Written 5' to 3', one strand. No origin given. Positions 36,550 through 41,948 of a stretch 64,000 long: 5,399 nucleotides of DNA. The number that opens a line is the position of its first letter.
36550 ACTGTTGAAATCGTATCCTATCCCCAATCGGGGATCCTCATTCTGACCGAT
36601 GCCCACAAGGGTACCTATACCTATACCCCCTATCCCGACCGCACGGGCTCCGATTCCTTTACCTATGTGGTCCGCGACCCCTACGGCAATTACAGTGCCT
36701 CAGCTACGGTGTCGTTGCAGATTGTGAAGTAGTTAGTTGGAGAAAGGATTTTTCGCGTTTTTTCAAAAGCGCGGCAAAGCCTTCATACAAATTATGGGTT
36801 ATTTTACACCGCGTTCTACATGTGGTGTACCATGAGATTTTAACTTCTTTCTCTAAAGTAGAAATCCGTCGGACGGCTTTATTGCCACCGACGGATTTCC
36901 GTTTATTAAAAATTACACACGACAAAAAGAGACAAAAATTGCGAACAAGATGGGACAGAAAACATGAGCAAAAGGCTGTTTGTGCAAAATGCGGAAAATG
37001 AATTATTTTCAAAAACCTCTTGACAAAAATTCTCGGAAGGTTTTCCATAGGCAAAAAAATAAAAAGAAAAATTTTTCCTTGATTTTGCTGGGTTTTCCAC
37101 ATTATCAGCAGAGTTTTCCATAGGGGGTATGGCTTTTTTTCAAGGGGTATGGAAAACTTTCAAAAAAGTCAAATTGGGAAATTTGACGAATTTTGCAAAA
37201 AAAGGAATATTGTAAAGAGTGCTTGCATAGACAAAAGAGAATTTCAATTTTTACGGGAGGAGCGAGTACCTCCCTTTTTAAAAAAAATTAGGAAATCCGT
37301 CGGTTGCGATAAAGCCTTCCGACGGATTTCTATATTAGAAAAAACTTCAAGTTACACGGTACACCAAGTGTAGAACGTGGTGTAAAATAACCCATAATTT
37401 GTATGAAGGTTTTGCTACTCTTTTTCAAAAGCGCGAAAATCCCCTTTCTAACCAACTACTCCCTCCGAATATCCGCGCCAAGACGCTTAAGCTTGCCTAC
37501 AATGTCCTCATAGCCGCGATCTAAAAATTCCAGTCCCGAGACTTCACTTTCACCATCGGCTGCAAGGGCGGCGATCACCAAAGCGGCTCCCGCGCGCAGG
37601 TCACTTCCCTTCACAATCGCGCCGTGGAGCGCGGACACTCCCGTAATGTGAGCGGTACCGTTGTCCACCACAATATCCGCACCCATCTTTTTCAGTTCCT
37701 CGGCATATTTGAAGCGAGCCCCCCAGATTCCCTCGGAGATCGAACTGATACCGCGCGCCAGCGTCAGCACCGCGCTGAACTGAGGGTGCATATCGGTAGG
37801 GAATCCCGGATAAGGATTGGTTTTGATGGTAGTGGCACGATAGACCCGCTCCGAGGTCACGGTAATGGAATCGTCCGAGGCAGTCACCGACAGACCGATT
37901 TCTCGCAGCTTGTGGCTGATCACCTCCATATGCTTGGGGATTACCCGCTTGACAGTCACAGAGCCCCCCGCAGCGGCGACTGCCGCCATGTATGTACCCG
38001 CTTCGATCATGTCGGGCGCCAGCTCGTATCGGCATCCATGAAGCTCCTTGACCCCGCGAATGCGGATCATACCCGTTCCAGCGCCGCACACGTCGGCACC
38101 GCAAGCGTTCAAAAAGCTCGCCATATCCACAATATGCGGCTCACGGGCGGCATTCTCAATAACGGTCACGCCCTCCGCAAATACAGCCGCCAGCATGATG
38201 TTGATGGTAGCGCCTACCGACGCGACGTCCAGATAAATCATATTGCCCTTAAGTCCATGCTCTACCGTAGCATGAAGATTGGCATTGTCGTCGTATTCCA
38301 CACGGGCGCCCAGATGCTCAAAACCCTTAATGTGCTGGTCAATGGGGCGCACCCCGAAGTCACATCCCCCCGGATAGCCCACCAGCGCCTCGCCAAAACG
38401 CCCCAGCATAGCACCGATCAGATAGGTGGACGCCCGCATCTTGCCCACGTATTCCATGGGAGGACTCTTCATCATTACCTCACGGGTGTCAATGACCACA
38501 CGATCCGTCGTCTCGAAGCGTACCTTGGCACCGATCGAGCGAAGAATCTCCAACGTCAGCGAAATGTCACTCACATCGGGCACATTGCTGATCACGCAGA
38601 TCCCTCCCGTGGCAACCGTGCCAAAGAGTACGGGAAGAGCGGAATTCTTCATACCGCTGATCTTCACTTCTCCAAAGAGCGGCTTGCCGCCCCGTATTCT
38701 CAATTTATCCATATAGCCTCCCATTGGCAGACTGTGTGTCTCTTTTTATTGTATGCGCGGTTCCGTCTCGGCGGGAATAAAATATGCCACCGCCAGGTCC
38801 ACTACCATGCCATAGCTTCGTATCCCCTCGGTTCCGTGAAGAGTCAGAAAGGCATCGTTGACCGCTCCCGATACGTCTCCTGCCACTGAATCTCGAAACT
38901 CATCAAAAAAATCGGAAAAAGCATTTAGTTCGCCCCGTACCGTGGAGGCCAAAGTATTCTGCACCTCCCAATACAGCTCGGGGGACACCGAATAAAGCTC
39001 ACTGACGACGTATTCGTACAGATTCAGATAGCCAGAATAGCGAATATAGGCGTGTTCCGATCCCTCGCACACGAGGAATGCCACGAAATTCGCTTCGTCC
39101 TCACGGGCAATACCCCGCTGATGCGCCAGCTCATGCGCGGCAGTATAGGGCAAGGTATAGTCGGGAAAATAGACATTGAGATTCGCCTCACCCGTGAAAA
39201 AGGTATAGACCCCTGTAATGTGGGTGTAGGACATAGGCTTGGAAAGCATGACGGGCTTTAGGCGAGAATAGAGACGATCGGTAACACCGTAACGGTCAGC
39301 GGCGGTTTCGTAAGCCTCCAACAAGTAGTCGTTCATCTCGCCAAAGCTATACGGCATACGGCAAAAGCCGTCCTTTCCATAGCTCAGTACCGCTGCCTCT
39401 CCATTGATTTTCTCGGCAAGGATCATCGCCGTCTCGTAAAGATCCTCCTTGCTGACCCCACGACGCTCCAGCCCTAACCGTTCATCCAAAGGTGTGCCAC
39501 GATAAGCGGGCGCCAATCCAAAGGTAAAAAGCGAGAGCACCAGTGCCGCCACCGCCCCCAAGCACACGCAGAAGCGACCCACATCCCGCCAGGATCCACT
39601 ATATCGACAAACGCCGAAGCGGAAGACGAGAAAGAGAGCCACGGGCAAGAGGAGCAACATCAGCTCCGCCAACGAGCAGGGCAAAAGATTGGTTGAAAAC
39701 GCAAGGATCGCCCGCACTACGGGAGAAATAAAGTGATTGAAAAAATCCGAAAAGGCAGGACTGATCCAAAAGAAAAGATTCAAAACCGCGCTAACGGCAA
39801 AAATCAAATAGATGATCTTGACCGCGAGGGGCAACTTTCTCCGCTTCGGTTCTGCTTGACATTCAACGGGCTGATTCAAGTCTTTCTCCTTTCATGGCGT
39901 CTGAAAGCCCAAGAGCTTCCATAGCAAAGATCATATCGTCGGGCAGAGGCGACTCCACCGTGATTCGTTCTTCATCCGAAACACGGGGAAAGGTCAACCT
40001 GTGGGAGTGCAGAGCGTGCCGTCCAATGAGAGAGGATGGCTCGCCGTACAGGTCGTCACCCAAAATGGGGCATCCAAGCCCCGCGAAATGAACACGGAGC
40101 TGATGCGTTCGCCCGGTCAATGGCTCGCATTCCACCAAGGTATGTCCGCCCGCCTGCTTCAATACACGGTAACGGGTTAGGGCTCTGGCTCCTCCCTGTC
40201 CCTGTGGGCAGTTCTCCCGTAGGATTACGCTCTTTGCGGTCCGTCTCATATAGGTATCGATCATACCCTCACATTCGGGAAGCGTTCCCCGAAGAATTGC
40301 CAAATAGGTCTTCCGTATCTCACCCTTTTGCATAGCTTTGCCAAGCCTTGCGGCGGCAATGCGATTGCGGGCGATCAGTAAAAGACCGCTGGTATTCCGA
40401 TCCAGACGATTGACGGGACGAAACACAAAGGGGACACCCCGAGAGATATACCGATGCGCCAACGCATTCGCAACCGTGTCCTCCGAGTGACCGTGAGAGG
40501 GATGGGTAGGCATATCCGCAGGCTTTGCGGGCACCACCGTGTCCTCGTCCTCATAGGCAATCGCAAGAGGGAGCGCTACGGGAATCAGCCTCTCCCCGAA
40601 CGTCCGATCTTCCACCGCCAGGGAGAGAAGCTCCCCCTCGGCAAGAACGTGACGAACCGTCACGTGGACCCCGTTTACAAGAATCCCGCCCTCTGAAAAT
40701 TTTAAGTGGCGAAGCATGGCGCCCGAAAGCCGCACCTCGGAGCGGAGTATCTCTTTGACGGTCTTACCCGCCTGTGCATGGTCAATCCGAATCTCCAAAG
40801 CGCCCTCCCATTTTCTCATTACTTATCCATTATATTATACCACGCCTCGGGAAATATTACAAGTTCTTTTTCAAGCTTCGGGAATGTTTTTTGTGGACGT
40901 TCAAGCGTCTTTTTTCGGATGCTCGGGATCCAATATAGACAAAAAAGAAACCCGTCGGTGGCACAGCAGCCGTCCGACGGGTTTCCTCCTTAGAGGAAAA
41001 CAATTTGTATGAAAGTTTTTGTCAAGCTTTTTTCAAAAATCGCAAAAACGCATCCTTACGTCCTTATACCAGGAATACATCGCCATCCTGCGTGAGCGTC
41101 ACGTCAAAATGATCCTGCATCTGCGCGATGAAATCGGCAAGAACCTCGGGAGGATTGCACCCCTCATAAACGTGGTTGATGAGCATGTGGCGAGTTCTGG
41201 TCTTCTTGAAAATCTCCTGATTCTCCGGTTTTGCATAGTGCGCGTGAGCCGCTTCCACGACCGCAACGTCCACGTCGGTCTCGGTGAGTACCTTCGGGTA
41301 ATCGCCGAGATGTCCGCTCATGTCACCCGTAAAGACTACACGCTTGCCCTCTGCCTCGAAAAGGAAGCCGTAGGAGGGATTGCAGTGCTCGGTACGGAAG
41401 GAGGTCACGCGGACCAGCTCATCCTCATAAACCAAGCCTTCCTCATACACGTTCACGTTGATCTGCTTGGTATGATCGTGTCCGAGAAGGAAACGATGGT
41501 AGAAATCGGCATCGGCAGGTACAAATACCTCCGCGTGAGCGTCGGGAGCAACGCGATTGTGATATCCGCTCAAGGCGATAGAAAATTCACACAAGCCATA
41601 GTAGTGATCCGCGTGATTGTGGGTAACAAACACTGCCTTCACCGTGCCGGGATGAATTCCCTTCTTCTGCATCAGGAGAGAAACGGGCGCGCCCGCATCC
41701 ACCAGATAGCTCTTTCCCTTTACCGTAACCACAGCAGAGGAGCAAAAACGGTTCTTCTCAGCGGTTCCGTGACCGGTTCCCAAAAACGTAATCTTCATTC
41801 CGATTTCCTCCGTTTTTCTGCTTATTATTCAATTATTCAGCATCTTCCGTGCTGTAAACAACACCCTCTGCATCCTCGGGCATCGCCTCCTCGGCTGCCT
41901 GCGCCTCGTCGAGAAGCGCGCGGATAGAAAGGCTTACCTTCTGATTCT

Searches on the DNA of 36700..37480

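Call 62: search_rna_families(source=window, start=36700, end=37480, threshold=evalue, max_evalue=10)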
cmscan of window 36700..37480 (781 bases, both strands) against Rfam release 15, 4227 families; matches with E-value up to 10: 12.
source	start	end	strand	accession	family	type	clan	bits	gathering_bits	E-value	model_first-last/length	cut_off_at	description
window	37195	37334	+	RF00514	His_leader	Cis-reg; leader;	-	29.5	49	0.011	1-126/126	no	Histidine operon leader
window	37188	37338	+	RF04182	GibS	Gene; sRNA;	-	22.1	115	1.3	1-142/142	no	GibS sRNA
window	36954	37110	-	RF02860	Arrc14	Gene; sRNA;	-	21.9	99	0.93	1-167/167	no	Actinobacillus sRNA 14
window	37006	37167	-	RF02414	rli60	Gene; sRNA;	-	20.1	60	6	1-191/191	no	Listeria sRNA rli60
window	37289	37389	+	RF01589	plasmodium_snoR11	Gene; snRNA; snoRNA; HACA-box;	-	19.9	80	2.1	1-207/207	no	small nucleolar RNA snoR11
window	37233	37279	+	RF01403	STnc290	Gene; sRNA;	-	17.4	60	3.2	1-65/65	no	STnc290 Hfq binding RNA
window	36833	36885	+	RF02891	AgrB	Gene; antisense;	-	16.7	40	5.6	1-84/84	no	ArsR-gov region gene B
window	36961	37049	-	RF01644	ceN59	Gene; snRNA; snoRNA; HACA-box;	-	16.5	50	7.1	1-137/137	no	Caenorhabditis snoRNA ceN59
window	37002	37071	-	RF04318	idnO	Cis-reg;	-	16.4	100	9.1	1-206/206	no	idnO ncRNA motif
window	37211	37328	+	RF02986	FuFi-1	Gene; sRNA;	-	16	59.6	0.56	1-175/175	no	FuFi-1 RNA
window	37000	37056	+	RF00885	MIR821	Gene; miRNA;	-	14.7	249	4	1-275/275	no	MIR821 microRNA precursor family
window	37418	37474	-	RF02207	WT1-AS_5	Gene; lncRNA;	-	13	80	2.2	25-79/79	no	WT1 antisense RNA conserved region 5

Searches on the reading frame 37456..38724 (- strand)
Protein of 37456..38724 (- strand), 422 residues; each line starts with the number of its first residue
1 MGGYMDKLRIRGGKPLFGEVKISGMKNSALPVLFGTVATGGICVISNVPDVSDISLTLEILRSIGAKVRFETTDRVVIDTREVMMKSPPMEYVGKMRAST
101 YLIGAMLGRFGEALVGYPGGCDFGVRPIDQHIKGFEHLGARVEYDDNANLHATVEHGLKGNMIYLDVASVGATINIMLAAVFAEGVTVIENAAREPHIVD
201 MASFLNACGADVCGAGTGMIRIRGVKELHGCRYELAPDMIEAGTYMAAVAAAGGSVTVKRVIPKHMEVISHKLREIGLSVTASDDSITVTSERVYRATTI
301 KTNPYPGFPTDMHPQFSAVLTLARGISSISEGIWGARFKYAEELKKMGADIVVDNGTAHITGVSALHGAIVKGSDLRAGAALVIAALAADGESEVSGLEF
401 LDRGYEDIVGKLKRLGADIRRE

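Call 26: search_protein_families(library=pfam, proteins=[window:37456-38724:-])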
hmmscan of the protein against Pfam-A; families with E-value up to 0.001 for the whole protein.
window:37456-38724:- (422 aa): 1 family
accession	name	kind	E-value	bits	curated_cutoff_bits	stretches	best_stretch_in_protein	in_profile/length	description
PF00275.25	EPSP_synthase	-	7.6e-94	315.2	22.8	1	11-412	2-417/417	EPSP synthase (3-phosphoshikimate 1-carboxyvinyltransferase)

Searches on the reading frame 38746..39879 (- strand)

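Call 69: search_protein_families(library=pfam, max_evalue=0.00001, proteins=[window:38746-39879:-])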
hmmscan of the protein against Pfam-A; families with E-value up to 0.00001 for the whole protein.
window:38746-39879:- (377 aa): 1 family
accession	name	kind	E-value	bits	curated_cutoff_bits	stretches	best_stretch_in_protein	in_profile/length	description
PF12725.13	DUF3810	-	8e-81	272.2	28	1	49-364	3-311/311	Protein of unknown function (DUF3810)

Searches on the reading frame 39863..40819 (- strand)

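Call 69: search_protein_families(library=pfam, max_evalue=0.00001, proteins=[window:39863-40819:-])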
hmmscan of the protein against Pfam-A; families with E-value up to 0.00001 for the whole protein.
window:39863-40819:- (318 aa): 1 family
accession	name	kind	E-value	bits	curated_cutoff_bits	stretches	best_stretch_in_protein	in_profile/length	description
PF00849.27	PseudoU_synth_2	-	5.5e-34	118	26.8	1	94-246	2-151/152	RNA pseudouridylate synthase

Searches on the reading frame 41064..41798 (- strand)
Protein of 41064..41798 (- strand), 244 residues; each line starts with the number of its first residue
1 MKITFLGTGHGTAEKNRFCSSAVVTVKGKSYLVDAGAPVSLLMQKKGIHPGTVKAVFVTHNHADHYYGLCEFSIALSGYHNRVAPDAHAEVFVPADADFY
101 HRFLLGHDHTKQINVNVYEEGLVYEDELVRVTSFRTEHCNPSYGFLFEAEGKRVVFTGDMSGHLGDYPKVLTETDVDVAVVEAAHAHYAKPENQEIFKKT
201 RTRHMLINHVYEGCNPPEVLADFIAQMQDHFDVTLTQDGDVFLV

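Call 26: search_protein_families(library=pfam, proteins=[window:41064-41798:-])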
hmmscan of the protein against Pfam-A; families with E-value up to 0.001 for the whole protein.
window:41064-41798:- (244 aa): 4 families
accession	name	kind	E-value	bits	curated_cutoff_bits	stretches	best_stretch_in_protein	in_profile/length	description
PF00753.33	Lactamase_B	-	3.7e-13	50.3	22.7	1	17-162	4-152/196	Metallo-beta-lactamase superfamily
PF12706.13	Lactamase_B_2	-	1.1e-09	38.7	27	1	32-189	4-179/200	Beta-lactamase superfamily domain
PF23023.1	Anti-Pycsar_Apyc1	-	2.7e-06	27.5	50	1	2-77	4-78/250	Anti-Pycsar protein Apyc1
PF13483.12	Lactamase_B_3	-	0.00066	20.1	24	0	21-181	9-131/160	Beta-lactamase superfamily domain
